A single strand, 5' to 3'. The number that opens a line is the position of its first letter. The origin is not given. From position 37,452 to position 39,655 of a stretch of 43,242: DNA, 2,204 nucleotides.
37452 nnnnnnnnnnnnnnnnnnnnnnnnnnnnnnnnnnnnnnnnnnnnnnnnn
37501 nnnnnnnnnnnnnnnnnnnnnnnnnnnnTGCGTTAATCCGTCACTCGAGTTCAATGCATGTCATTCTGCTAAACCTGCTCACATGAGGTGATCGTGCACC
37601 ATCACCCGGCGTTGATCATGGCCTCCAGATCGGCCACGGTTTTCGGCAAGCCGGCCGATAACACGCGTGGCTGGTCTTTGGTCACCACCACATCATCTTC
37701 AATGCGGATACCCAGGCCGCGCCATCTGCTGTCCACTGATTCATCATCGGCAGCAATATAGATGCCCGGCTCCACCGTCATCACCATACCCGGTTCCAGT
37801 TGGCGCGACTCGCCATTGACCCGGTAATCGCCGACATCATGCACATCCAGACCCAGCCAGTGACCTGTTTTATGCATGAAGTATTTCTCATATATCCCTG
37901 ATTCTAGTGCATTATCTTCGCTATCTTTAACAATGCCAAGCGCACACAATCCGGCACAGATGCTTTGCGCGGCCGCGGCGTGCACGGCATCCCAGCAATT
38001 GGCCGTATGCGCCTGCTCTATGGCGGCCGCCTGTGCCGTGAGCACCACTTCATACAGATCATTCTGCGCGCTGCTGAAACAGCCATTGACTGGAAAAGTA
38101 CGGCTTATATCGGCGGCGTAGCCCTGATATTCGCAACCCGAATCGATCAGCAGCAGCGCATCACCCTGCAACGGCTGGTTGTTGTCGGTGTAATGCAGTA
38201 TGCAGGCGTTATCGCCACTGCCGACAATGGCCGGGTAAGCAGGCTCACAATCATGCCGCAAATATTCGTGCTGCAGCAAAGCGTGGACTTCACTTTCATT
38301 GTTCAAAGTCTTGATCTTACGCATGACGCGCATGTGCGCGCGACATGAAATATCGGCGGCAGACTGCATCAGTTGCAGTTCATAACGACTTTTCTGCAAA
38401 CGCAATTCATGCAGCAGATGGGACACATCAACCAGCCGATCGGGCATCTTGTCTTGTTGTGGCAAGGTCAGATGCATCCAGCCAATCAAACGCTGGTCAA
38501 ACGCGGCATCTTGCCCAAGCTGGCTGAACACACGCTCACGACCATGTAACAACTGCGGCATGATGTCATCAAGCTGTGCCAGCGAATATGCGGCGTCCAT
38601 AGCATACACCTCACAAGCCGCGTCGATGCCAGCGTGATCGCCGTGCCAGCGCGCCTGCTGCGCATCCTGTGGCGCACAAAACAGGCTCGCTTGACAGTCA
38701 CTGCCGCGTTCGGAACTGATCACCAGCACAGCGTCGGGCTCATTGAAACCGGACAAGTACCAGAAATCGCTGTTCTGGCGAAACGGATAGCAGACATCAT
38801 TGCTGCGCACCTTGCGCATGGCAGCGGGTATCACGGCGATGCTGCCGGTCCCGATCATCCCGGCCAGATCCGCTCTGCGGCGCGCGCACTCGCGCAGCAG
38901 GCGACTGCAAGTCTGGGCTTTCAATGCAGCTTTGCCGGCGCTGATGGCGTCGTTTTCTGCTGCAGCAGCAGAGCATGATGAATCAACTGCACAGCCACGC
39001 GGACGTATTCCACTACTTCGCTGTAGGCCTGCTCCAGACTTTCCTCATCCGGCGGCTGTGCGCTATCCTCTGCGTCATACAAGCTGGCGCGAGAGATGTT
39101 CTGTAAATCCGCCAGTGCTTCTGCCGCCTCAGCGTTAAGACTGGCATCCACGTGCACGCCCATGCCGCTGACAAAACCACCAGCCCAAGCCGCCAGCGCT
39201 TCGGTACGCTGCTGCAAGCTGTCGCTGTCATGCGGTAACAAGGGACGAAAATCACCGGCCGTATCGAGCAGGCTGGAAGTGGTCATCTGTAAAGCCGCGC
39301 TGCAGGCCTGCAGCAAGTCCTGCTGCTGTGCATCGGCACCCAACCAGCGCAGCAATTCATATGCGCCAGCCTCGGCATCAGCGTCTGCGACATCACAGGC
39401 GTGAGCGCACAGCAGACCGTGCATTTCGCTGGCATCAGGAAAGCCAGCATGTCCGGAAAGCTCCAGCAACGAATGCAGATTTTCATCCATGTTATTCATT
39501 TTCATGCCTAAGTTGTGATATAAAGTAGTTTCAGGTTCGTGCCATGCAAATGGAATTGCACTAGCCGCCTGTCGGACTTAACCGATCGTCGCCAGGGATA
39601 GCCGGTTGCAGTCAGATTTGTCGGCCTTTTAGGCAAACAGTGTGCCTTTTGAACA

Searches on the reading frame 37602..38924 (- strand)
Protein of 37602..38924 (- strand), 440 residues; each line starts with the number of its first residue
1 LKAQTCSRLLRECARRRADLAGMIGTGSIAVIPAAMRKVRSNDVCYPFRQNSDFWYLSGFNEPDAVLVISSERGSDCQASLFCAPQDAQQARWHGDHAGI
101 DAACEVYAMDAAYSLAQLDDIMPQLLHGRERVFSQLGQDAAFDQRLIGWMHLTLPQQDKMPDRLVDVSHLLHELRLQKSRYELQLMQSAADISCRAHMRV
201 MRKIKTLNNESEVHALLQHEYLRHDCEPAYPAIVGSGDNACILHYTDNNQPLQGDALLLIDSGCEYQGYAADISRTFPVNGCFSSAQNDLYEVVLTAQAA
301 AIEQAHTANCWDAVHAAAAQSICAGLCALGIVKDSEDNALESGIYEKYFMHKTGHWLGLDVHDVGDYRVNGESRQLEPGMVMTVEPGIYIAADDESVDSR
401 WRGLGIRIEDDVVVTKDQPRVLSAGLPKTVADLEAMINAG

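Call 5: search_protein_families(library=pfam, proteins=[window:37602-38924:-], max_evalue=0.01)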
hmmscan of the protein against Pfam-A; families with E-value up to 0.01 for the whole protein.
window:37602-38924:- (440 aa): 2 families
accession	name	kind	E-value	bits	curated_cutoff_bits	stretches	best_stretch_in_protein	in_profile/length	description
PF00557.29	Peptidase_M24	-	8.3e-60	202.6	23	1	185-416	2-208/208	Metallopeptidase family M24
PF05195.22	AMP_N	-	6.7e-36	123.1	24.6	1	14-133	2-121/121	Aminopeptidase P, N-terminal domain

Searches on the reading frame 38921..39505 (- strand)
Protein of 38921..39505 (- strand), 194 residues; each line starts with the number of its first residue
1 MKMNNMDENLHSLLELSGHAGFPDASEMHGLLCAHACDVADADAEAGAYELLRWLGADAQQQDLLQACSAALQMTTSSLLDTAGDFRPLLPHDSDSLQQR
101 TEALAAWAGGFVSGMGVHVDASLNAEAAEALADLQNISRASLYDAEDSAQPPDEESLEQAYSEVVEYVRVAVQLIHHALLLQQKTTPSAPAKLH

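Call 5: search_protein_families(library=pfam, proteins=[window:38921-39505:-], max_evalue=0.01)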
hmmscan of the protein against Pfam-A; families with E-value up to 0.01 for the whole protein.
window:38921-39505:- (194 aa): 1 family
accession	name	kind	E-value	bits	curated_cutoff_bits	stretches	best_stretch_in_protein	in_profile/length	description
PF03695.18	UPF0149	-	1.2e-23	84.7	25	1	9-177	2-177/181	Uncharacterised protein family (UPF0149)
